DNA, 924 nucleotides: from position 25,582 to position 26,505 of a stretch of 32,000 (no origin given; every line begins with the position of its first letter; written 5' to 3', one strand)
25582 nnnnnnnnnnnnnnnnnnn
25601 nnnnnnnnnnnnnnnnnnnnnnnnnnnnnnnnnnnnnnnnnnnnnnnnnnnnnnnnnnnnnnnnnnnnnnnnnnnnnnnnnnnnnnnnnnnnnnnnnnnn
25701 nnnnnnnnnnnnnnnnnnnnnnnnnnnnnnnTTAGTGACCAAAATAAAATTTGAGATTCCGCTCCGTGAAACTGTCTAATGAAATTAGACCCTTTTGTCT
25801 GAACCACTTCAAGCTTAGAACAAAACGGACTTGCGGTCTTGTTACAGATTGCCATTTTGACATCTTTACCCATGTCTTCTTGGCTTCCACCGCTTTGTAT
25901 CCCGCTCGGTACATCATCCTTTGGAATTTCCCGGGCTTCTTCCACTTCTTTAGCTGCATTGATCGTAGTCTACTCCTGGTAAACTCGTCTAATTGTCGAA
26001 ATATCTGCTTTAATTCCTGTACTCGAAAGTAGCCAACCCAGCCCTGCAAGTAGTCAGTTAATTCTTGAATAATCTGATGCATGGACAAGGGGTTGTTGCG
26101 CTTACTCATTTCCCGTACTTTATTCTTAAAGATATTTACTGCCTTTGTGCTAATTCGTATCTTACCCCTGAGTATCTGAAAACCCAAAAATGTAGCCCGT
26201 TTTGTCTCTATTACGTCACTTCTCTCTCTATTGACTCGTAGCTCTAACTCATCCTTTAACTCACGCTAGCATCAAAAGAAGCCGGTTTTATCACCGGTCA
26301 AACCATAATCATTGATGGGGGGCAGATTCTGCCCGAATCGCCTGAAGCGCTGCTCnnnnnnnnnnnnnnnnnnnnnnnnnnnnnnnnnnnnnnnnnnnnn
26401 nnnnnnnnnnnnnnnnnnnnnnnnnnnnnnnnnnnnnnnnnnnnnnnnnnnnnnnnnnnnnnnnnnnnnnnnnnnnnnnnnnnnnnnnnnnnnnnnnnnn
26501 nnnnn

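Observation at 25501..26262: A 5'-truncated group II intron sits inside repeat copy R2, at a site that is intact in copy R4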

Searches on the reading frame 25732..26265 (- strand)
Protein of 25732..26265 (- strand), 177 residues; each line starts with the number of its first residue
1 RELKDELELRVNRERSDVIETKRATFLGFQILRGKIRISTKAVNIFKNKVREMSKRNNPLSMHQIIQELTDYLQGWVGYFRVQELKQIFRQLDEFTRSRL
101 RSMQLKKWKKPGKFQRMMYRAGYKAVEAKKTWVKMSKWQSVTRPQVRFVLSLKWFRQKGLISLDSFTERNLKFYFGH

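Call 8: search_protein_families(library=pfam, proteins=[window:25732-26265:-], max_evalue=0.01)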
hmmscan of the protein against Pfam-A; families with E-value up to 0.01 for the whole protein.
window:25732-26265:- (177 aa): 1 family
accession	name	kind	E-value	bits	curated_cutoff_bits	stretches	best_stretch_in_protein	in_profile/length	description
PF08388.16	GIIM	-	1e-18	67.5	23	1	45-118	3-77/80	Group II intron, maturase-specific domain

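Call 14: find_homologous_proteins(query=window:25735-26265:-, max_evalue=1e-10)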
Query seq(177 aa) (177 aa): 315 proteins with E <= 1e-10 among 338 candidates; the best 120 are listed.
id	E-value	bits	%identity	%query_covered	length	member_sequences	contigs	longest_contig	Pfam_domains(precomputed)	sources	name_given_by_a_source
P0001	2.7e-76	273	100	71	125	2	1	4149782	PF08388.17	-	-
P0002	7.8e-76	272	72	99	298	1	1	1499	PF00078.33,PF08388.17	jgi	jgi:group II intron reverse transcriptase/maturase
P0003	1.7e-75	271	73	99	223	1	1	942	PF00078.33,PF08388.17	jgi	jgi:hypothetical protein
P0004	1.9e-66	241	64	98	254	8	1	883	PF00078.33,PF08388.17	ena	-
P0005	4.1e-66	240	61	98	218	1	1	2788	PF08388.17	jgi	jgi:hypothetical protein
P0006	5.8e-66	240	65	99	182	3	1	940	PF08388.17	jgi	jgi:hypothetical protein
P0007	8.7e-66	239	64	98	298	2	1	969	PF00078.33,PF08388.17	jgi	jgi:RNA-directed DNA polymerase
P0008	3.8e-65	237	65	97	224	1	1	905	PF00078.33,PF08388.17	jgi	jgi:hypothetical protein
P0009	1.5e-64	235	64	97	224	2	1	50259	PF00078.33,PF08388.17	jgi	jgi:RNA-directed DNA polymerase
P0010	1.7e-64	235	64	98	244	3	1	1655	PF00078.33,PF08388.17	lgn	-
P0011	3.1e-64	234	64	98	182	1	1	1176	PF08388.17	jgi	-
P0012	4.2e-64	233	63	97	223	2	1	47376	PF00078.33,PF08388.17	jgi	jgi:RNA-directed DNA polymerase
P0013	4.4e-64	233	63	97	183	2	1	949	PF08388.17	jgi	-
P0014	5.5e-64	233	64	96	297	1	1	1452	PF00078.33,PF08388.17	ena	-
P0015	6.7e-64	233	63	98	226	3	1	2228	PF00078.33,PF08388.17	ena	-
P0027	1.9e-62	228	63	93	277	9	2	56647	PF00078.33,PF08388.17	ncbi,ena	-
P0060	3.0e-60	221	61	97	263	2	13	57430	PF00078.33,PF08388.17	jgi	-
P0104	1.9e-58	215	57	98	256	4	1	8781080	PF00078.33,PF08388.17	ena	-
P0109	3.6e-58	214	59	96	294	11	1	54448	PF00078.33,PF08388.17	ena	-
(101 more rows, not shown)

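Call 17: search_solved_structures(query=window:25735-26265:-, max_evalue=0.01, show_alignments=2)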
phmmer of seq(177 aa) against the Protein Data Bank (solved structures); distinct sequences matched with E-value up to 0.01: 3.
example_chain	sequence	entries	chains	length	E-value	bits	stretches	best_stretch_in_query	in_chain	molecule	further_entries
6ar1_A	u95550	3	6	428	1.6e-16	64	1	3-170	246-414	GsI-IIC RT | Trt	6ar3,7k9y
7uim_D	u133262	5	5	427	1.1e-11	48.2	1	3-166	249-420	Group II intron reverse transcriptase/maturase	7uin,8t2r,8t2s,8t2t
6me0_C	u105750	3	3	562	0.00043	23.5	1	6-119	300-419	Maturase reverse transcriptase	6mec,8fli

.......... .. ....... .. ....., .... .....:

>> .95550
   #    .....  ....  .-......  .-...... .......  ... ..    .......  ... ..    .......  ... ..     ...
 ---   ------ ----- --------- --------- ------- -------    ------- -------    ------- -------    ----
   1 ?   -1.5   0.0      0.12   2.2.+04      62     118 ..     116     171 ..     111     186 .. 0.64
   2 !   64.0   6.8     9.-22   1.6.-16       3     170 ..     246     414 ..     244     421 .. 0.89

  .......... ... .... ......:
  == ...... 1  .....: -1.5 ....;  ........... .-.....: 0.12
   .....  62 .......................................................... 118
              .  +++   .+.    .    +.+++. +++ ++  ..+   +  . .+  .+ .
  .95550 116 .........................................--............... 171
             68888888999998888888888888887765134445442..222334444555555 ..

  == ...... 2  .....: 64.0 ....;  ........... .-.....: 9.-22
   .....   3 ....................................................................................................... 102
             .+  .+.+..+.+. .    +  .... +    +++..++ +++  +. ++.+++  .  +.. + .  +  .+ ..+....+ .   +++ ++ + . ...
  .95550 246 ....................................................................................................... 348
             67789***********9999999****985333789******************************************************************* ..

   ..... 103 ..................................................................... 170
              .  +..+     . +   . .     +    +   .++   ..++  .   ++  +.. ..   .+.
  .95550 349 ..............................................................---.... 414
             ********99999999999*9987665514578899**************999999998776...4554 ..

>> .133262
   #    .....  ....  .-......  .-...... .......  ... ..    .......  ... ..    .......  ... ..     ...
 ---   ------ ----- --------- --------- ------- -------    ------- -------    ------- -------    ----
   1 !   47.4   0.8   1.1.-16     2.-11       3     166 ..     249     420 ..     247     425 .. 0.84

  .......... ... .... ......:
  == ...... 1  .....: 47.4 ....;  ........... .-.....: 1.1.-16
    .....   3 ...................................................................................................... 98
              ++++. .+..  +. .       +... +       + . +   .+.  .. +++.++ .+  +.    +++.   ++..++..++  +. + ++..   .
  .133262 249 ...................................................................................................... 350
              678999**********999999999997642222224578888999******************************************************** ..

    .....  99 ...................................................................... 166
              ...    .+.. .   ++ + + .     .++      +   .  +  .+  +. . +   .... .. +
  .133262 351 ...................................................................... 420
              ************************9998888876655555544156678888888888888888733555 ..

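Call 18: find_encoding_contigs(protein=P0109, flank=4000, max_places=4)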
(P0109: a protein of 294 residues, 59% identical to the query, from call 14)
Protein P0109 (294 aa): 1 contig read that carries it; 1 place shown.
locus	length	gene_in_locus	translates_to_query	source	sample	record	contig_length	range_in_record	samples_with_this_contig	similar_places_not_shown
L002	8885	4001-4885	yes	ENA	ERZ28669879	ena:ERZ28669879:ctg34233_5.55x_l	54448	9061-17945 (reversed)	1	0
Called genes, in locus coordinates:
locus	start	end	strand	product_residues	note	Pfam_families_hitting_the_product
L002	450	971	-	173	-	PF02348:CTP_transf_3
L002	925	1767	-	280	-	PF13489:Methyltransf_23, PF07021:MetW (weak), PF13847:Methyltransf_31, PF08241:Methyltransf_11, PF08242:Methyltransf_12, PF13649:Methyltransf_25, PF20922:Anamorsin_N (weak)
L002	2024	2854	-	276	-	PF03102:NeuB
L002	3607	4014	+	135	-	-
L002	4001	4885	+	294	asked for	PF00078:RVT_1, PF08388:GIIM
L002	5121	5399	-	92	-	-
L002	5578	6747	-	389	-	PF01041:DegT_DnrJ_EryC1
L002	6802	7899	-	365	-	PF02310:B12-binding (faint), PF04055:Radical_SAM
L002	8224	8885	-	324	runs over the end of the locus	PF01370:Epimerase, PF01073:3Beta_HSD, PF13460:NAD_binding_10, PF16363:GDP_Man_Dehyd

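Call 19: find_encoding_contigs(protein=P0060, flank=4000, max_places=10)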
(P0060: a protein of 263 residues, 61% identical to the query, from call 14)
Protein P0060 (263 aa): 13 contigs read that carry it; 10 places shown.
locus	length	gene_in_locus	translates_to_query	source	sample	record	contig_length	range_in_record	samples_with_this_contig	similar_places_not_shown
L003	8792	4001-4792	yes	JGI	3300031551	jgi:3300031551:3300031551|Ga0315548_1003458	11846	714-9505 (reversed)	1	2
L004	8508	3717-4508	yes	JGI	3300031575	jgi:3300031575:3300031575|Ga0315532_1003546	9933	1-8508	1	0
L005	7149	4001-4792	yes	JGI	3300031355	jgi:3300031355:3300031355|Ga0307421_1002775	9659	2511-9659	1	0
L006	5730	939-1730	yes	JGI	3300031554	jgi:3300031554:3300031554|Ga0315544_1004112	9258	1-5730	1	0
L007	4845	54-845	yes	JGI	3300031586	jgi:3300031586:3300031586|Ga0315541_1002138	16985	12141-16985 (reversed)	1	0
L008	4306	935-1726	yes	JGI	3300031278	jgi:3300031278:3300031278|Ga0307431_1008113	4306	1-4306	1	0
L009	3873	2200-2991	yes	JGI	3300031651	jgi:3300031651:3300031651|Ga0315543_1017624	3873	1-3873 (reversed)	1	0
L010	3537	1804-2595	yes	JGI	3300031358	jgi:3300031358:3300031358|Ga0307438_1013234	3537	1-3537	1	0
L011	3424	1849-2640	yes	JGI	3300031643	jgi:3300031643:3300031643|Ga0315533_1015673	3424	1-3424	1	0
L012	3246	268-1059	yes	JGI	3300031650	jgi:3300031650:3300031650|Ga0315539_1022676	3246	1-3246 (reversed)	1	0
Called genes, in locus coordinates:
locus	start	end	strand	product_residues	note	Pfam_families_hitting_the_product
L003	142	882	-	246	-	PF13489:Methyltransf_23, PF13847:Methyltransf_31, PF08241:Methyltransf_11, PF08242:Methyltransf_12, PF13649:Methyltransf_25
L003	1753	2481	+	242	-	PF00078:RVT_1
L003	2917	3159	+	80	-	-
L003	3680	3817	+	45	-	-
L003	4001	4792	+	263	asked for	PF00078:RVT_1, PF08388:GIIM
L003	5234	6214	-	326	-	PF13692:Glyco_trans_1_4, PF13524:Glyco_trans_1_2, PF00534:Glycos_transf_1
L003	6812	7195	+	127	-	PF13384:HTH_23 (weak), PF13565:HTH_32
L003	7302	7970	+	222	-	PF13683:rve_3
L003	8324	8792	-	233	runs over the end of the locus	PF00535:Glycos_transf_2, PF13641:Glyco_tranf_2_3 (weak)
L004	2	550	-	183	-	?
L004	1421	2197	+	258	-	PF00078:RVT_1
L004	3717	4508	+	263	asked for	PF00078:RVT_1, PF08388:GIIM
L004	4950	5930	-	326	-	PF13692:Glyco_trans_1_4, PF13524:Glyco_trans_1_2, PF00534:Glycos_transf_1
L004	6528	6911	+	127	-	PF13384:HTH_23 (weak), PF13565:HTH_32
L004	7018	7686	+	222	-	PF13683:rve_3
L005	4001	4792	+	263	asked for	PF00078:RVT_1, PF08388:GIIM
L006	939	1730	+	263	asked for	PF00078:RVT_1, PF08388:GIIM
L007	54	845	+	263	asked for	PF00078:RVT_1, PF08388:GIIM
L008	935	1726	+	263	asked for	PF00078:RVT_1, PF08388:GIIM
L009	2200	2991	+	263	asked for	PF00078:RVT_1, PF08388:GIIM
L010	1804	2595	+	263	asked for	PF00078:RVT_1, PF08388:GIIM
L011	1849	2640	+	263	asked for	PF00078:RVT_1, PF08388:GIIM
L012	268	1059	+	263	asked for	PF00078:RVT_1, PF08388:GIIM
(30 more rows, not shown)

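Call 38: find_encoding_contigs(protein=P0002, flank=3000, max_places=4)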
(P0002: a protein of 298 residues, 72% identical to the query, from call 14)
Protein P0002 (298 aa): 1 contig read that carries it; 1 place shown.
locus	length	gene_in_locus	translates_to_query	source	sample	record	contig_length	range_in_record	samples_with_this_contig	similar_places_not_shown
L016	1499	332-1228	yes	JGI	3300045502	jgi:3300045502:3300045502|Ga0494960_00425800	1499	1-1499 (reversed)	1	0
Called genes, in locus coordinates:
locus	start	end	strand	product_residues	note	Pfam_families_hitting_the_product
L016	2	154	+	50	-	?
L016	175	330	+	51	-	-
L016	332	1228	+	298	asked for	PF00078:RVT_1, PF08388:GIIM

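Call 39: find_encoding_contigs(protein=P0104, flank=4000, max_places=10)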
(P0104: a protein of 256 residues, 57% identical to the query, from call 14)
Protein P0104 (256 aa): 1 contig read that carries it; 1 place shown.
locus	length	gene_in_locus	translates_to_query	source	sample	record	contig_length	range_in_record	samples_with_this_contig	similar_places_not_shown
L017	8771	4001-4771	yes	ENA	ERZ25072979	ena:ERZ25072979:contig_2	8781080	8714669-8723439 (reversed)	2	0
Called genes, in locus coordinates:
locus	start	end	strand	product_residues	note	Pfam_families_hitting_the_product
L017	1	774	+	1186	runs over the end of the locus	PF13529:Peptidase_C39_2 (weak), PF03793:PASTA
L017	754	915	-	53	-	-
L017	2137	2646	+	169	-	PF00078:RVT_1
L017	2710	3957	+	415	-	PF13358:DDE_3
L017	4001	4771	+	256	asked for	PF00078:RVT_1, PF08388:GIIM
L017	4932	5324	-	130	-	PF01850:PIN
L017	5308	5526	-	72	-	PF09957:VapB_antitoxin (weak)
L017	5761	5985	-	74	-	-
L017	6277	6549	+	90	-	-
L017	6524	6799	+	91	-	-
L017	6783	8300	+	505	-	PF01609:DDE_Tnp_1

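Call 40: find_encoding_contigs(protein=P0027, flank=4000, max_places=10)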
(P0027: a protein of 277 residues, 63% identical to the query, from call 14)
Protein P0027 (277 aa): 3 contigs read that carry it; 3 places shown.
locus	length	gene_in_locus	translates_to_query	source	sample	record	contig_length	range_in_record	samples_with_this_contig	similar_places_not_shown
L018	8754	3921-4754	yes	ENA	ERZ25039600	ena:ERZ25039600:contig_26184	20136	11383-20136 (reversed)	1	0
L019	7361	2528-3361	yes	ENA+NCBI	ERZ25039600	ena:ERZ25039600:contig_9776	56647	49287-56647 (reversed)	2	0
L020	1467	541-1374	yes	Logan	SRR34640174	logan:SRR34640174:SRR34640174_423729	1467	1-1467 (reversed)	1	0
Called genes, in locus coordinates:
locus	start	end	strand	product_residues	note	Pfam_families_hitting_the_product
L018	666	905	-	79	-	-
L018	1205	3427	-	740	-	PF00239:Resolvase, PF07508:Recombinase, PF13408:Zn_ribbon_recom (weak), PF12728:HTH_17 (weak)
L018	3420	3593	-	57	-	-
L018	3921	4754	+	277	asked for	PF00078:RVT_1, PF08388:GIIM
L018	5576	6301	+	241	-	PF01791:DeoC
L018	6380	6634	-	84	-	PF13441:Gly-zipper_YMGG, PF13436:Gly-zipper_OmpA, PF13488:Gly-zipper_Omp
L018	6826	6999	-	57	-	-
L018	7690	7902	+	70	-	-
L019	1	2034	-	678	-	?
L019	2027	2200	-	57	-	-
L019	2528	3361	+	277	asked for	PF00078:RVT_1, PF08388:GIIM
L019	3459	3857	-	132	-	-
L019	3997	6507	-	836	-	PF00801:PKD, PF18911:PKD_4, PF18911:PKD_4, PF11617:Cu-binding_MopE, PF17803:Cadherin_4, PF17892:Cadherin_5, PF17963:Big_9, PF17803:Cadherin_4, +5 more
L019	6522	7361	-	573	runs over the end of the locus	PF27537:HoxH, PF00374:NiFeSe_Hases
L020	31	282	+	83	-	-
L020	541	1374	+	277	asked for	PF00078:RVT_1, PF08388:GIIM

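Call 63: search_protein_families(library=ncbifam, proteins=[window:25732-26265:-], max_evalue=0.001)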
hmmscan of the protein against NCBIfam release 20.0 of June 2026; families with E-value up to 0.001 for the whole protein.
window:25732-26265:- (177 aa): 1 family
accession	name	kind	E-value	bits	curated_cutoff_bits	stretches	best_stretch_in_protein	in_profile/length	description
TIGR04416.1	group_II_RT_mat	equivalog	2.5e-17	63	300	1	5-108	238-353/353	group II intron reverse transcriptase/maturase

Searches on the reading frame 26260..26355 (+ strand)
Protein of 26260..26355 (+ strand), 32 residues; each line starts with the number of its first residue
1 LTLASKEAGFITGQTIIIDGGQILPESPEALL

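Call 66: search_protein_families(library=pfam, proteins=[window:26260-26355:+], max_evalue=1)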
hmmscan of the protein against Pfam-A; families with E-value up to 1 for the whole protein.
seq(32 aa): 1 family
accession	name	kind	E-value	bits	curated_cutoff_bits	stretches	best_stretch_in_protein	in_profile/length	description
PF13561.12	adh_short_C2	-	0.00051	20.1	27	1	2-21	215-234/236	Enoyl-(Acyl carrier protein) reductase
